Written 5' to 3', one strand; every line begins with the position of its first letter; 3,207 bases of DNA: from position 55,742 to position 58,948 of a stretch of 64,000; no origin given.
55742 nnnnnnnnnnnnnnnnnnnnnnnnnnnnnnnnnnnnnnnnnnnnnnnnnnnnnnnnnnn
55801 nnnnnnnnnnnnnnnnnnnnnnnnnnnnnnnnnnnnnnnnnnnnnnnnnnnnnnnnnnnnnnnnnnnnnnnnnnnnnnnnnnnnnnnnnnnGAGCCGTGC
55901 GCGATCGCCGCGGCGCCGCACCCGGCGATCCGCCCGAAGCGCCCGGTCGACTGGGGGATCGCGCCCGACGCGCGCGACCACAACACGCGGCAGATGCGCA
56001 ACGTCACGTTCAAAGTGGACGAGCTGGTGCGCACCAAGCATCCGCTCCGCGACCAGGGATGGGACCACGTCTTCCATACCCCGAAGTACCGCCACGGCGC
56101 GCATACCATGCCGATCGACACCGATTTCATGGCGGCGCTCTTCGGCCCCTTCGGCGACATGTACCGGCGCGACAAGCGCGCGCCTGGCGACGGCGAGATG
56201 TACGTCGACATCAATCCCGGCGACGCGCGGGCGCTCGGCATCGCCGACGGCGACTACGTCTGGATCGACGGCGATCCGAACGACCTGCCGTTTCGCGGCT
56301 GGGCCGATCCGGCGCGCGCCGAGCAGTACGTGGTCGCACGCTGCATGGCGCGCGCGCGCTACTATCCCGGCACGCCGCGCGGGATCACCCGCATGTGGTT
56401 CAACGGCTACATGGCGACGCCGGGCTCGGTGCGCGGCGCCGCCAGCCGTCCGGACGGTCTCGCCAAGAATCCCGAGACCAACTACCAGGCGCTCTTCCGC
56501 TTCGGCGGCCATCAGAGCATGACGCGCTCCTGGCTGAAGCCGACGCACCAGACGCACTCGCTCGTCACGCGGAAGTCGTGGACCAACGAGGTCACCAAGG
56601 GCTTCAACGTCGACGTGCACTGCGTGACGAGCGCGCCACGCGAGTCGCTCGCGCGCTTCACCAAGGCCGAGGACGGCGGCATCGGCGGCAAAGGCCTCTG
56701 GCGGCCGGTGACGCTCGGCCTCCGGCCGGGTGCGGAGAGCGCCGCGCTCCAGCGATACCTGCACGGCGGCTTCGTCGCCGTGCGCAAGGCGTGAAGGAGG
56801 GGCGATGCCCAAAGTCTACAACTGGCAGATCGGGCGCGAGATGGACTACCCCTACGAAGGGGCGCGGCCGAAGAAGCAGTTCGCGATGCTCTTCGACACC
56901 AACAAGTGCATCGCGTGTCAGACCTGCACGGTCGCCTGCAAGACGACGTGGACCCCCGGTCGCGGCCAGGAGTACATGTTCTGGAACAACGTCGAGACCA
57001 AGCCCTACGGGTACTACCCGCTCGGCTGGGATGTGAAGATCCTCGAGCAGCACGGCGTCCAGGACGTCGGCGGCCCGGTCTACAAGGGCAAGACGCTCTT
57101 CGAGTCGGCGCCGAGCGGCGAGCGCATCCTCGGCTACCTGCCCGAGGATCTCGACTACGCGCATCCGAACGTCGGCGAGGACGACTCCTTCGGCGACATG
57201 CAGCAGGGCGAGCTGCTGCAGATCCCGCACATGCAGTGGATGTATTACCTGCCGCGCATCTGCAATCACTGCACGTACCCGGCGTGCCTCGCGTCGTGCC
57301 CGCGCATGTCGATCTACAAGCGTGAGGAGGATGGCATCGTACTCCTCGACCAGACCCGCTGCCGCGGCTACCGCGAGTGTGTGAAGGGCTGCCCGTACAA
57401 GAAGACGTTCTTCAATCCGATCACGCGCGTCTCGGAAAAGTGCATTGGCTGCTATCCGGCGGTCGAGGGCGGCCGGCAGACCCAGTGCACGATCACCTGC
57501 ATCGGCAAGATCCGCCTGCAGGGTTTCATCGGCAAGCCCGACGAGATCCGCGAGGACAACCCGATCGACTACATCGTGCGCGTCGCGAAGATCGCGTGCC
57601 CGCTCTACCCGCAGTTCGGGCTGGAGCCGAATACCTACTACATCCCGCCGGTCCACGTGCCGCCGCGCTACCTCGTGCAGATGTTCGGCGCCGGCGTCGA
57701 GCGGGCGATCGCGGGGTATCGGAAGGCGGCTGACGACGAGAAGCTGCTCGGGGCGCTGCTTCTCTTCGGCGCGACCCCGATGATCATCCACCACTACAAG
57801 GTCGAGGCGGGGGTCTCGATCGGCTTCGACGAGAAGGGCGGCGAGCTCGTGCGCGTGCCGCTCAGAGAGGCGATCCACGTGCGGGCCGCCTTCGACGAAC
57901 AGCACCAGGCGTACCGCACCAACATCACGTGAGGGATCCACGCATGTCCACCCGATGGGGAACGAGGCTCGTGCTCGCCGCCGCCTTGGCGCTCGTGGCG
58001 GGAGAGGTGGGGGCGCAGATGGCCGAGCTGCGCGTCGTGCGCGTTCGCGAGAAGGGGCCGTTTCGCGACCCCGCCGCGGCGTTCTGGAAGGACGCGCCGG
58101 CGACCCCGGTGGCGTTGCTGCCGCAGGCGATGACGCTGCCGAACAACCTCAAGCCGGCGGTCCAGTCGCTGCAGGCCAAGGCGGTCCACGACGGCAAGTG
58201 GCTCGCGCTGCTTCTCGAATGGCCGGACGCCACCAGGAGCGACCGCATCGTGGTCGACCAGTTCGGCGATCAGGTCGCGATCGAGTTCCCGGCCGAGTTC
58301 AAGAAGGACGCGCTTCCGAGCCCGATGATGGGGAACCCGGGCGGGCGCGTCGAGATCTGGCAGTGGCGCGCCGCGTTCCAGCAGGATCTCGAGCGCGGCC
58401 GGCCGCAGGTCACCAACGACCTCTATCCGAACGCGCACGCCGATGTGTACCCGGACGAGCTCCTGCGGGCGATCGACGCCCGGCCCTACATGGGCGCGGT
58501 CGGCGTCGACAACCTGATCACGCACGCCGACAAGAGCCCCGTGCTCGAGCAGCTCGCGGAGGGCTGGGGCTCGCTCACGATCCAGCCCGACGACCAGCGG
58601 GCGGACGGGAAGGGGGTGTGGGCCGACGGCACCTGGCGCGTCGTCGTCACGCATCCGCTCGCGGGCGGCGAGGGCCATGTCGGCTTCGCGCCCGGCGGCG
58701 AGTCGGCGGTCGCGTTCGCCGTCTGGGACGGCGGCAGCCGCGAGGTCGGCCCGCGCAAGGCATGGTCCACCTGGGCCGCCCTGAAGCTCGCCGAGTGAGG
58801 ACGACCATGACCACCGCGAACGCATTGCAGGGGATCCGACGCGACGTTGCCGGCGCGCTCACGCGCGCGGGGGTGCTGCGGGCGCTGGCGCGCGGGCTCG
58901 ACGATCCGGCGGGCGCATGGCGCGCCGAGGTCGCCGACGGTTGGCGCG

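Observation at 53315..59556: Tat-exported type II DMSO-reductase-family ABCD operon with NarG/Nxr-sized alpha and atypical FS0 Cys motif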

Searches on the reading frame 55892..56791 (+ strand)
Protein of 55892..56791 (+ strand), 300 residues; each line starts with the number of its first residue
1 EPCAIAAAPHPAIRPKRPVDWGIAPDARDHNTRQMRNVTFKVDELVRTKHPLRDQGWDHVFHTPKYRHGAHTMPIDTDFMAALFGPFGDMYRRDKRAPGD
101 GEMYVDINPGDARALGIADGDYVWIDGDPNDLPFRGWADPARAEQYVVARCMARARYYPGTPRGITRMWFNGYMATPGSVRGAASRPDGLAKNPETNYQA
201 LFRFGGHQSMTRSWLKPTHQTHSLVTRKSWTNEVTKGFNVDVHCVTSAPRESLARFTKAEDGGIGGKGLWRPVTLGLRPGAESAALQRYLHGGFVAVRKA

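Call 35: search_solved_structures(query=window:55892-56791:+, max_evalue=1e-10, show_alignments=1)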
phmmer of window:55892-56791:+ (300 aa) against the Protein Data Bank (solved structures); distinct sequences matched with E-value up to 1e-10: 1.
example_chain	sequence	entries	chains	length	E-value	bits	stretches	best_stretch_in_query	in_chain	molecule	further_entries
7b04_B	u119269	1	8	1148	2.7e-62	214.3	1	10-297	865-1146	Nitrite oxidoreductase subunit A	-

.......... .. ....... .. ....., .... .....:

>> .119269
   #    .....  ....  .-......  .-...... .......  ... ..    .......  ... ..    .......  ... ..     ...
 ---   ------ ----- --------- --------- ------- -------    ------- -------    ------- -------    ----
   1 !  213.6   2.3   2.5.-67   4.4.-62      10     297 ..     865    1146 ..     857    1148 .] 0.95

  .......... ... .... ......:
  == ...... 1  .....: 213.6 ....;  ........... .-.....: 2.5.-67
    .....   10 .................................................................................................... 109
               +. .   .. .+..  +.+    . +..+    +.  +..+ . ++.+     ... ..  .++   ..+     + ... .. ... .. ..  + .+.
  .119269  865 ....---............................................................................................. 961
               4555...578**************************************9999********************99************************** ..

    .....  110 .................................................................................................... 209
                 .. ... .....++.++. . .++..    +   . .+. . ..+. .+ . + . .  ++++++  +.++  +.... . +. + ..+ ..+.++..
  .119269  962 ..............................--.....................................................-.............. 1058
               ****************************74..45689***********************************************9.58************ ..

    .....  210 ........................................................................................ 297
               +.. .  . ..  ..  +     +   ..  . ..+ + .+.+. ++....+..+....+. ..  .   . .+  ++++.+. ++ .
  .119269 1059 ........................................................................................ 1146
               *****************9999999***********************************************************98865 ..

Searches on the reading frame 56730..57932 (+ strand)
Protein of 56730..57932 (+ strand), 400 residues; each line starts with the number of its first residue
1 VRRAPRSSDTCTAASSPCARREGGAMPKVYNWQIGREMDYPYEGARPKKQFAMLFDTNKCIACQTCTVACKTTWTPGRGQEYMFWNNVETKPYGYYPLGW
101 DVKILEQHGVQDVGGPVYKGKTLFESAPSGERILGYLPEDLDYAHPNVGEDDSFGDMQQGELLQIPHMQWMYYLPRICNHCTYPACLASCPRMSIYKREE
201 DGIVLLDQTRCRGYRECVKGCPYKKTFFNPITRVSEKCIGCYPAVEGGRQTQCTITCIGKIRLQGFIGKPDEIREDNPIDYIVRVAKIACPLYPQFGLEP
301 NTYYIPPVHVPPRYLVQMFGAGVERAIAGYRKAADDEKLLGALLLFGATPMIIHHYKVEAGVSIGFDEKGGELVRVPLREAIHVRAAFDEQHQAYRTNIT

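Call 3: search_protein_families(library=pfam, proteins=[window:56730-57932:+], max_evalue=0.01)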
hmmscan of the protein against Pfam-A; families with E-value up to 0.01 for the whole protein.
window:56730-57932:+ (400 aa): 6 families
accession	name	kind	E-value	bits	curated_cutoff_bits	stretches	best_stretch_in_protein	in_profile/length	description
PF13247.11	Fer4_11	-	4.3e-28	97.9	26.2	1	171-262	3-95/100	4Fe-4S dicluster domain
PF12838.12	Fer4_7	-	9.5e-09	36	27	1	178-224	2-51/52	4Fe-4S dicluster domain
PF13237.11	Fer4_10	-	1.1e-07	32.2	25.5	1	171-222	2-53/53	4Fe-4S dicluster domain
PF12797.12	Fer4_2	-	7e-06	26.1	24.5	1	52-71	2-21/22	4Fe-4S binding domain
PF13187.11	Fer4_9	-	3.7e-05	24.1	27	1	178-224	2-50/52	4Fe-4S dicluster domain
PF12837.12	Fer4_6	-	0.00044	20.5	25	0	55-71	4-20/24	4Fe-4S binding domain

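Call 4: search_protein_families(library=ncbifam, proteins=[window:56730-57932:+], max_evalue=0.01)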
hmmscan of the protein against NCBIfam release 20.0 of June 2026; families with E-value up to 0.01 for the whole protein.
window:56730-57932:+ (400 aa): 29 families (the best 25 are shown)
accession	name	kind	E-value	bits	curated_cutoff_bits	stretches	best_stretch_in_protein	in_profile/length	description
TIGR03478.1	DMSO_red_II_bet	subfamily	4.4e-75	252.6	480.7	2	169-312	122-259/321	DMSO reductase family type II enzyme, iron-sulfur subunit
NF042979.1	EthbenzDh_ebdB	equivalog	5.8e-61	206.3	740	2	169-310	144-280/354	ethylbenzene dehydrogenase subunit beta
TIGR01660.1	narH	equivalog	2.6e-57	194.3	524.05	2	141-267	147-272/492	nitrate reductase subunit beta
NF011569.0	PRK14993.1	equivalog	1.7e-29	103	416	2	173-272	95-193/244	tetrathionate reductase subunit TtrB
TIGR02951.1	DMSO_dmsB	equivalog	8.4e-27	94.2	214.1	2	166-262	52-148/161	DMSO/selenate family reductase complex B subunit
TIGR03149.1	cyt_nit_nrfC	equivalog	3.9e-22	78.7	377.6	2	173-269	89-186/225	cytochrome c nitrite reductase Fe-S protein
NF045797.1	DsrO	equivalog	9.2e-21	74.3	200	2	173-261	98-197/235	sulfate reduction electron transfer complex DsrMKJOP subunit DsrO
NF041715.1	arsenate_red_ArrB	equivalog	4.2e-20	72.3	450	2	165-229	45-107/233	arsenate respiratory reductase iron-sulfur subunit ArrB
TIGR01582.1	FDH-beta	equivalog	8.6e-17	61.1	334.7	1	149-260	65-175/283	formate dehydrogenase subunit beta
NF008134.0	PRK10882.1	equivalog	3.6e-16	59.1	263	2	172-257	107-198/329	hydrogenase 2 operon protein HybA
NF045715.1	sulf_resp_HmcB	equivalog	5.2e-13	48.8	420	2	175-257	104-188/307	sulfate respiration complex iron-sulfur protein HmcB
NF007382.0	PRK09898.1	equivalog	1.1e-11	44.7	213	1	171-245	116-190/208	ferredoxin-like protein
NF041782.1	mnquin_red_QrcC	equivalog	1.7e-10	41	400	1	171-230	58-120/239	menaquinone reductase iron-sulfur cluster-binding subunit QrcC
NF038355.1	FDH3_beta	equivalog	1.2e-09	38.5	240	1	178-229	54-104/180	formate dehydrogenase FDH3 subunit beta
NF045766.1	PhenlGlyoxDHPadI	equivalog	3.8e-07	29.2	700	1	176-242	53-119/443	NADH-dependent phenylglyoxylate dehydrogenase subunit beta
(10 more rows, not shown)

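Call 47: search_solved_structures(query=window:56805-57932:+, max_evalue=1e-10, show_alignments=2)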
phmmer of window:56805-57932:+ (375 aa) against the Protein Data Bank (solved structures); distinct sequences matched with E-value up to 1e-10: 8.
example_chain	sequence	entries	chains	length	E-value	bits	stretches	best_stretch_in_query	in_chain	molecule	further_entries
7b04_A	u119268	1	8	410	3e-118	398.5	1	2-342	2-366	Nitrite oxidoreductase subunit B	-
4ydd_B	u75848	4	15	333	4.9e-63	216.7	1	21-286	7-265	DMSO reductase family type II enzyme, iron-sulfur subunit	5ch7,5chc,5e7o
2ivf_B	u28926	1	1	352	1.6e-58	201.8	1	20-283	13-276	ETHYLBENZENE DEHYDROGENASE BETA-SUBUNIT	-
1q16_B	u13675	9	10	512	5.2e-56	193.6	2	114-242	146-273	Respiratory nitrate reductase 1 beta chain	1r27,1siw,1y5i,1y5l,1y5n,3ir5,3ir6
3egw_B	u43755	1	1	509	4.9e-55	190.3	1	114-242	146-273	Respiratory nitrate reductase 1 beta chain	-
1y4z_B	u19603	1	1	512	5.1e-55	190.3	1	114-242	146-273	Respiratory nitrate reductase 1 beta chain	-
2vpw_B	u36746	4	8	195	2.5e-14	56.3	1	139-280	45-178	NRFC PROTEIN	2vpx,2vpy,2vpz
6cz7_B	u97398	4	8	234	2.6e-12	49.7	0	143-207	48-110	4Fe-4S ferredoxin, iron-sulfur binding domain protein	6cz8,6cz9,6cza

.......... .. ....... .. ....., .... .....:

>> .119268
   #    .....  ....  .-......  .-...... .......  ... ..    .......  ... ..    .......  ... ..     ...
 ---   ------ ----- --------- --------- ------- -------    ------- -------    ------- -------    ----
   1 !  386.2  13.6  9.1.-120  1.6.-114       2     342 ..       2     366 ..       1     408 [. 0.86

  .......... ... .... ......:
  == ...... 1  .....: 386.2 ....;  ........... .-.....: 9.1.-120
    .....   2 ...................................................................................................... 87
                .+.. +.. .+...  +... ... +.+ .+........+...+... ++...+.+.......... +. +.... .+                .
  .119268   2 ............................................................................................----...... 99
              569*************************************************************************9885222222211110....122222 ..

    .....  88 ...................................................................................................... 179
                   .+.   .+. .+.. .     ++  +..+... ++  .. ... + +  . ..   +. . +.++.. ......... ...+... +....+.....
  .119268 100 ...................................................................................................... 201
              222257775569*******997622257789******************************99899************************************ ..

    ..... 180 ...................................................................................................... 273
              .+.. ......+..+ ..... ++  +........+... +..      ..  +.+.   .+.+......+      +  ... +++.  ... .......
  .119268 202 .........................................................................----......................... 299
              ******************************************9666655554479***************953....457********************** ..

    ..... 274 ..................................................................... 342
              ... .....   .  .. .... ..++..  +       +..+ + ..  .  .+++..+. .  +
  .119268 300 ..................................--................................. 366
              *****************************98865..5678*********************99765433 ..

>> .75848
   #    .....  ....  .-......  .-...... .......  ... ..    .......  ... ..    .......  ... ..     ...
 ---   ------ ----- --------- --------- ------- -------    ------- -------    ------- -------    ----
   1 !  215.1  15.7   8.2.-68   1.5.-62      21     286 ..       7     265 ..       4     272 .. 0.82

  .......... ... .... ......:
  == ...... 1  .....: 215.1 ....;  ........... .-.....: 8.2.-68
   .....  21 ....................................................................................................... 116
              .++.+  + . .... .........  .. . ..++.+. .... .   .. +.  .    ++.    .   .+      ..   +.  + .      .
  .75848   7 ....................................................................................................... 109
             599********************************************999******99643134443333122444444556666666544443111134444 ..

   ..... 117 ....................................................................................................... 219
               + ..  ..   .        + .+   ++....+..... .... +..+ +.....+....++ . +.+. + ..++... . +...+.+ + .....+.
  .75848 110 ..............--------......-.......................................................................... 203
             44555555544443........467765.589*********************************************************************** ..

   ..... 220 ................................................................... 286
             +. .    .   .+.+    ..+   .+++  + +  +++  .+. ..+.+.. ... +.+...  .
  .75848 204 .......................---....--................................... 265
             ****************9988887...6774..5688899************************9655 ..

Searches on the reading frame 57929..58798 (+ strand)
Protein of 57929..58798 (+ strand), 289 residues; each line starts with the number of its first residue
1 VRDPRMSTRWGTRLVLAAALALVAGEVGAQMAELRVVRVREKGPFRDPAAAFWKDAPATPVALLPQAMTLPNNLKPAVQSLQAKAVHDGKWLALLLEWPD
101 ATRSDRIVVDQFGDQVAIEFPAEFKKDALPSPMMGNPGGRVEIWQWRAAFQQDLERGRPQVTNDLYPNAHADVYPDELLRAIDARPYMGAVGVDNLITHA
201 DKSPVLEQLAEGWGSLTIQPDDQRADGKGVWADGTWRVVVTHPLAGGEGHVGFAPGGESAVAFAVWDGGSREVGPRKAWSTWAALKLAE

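Call 3: search_protein_families(library=pfam, proteins=[window:57929-58798:+], max_evalue=0.01)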
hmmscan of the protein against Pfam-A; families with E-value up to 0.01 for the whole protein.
window:57929-58798:+ (289 aa): 1 family
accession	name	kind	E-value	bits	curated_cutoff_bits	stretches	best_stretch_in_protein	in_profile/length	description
PF09459.16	EB_dh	-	2.9e-27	96.7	33.3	1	51-276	2-234/236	Ethylbenzene dehydrogenase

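Call 4: search_protein_families(library=ncbifam, proteins=[window:57929-58798:+], max_evalue=0.01)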
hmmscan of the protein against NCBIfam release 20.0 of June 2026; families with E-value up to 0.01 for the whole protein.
window:57929-58798:+ (289 aa): 2 families
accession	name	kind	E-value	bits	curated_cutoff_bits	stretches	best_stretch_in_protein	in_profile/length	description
TIGR03477.1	DMSO_red_II_gam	subfamily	7.3e-37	126.7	169.85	2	36-150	3-117/206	DMSO reductase family type II enzyme, heme b subunit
NF042980.1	EthbenzDh_ebdC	equivalog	1.9e-20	73.2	400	2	194-280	116-204/214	ethylbenzene dehydrogenase subunit gamma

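Call 48: search_solved_structures(query=window:57929-58798:+, max_evalue=0.01, show_alignments=3)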
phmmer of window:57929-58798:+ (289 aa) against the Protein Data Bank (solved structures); distinct sequences matched with E-value up to 0.01: 2.
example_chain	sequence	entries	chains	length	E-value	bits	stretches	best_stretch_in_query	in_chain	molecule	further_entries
7b04_C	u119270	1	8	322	8.8e-19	71.1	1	53-278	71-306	Nitrite oxidoreductase subunit C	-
2ivf_C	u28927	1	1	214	7.2e-15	58.3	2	205-280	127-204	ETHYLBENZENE DEHYDROGENASE GAMMA-SUBUNIT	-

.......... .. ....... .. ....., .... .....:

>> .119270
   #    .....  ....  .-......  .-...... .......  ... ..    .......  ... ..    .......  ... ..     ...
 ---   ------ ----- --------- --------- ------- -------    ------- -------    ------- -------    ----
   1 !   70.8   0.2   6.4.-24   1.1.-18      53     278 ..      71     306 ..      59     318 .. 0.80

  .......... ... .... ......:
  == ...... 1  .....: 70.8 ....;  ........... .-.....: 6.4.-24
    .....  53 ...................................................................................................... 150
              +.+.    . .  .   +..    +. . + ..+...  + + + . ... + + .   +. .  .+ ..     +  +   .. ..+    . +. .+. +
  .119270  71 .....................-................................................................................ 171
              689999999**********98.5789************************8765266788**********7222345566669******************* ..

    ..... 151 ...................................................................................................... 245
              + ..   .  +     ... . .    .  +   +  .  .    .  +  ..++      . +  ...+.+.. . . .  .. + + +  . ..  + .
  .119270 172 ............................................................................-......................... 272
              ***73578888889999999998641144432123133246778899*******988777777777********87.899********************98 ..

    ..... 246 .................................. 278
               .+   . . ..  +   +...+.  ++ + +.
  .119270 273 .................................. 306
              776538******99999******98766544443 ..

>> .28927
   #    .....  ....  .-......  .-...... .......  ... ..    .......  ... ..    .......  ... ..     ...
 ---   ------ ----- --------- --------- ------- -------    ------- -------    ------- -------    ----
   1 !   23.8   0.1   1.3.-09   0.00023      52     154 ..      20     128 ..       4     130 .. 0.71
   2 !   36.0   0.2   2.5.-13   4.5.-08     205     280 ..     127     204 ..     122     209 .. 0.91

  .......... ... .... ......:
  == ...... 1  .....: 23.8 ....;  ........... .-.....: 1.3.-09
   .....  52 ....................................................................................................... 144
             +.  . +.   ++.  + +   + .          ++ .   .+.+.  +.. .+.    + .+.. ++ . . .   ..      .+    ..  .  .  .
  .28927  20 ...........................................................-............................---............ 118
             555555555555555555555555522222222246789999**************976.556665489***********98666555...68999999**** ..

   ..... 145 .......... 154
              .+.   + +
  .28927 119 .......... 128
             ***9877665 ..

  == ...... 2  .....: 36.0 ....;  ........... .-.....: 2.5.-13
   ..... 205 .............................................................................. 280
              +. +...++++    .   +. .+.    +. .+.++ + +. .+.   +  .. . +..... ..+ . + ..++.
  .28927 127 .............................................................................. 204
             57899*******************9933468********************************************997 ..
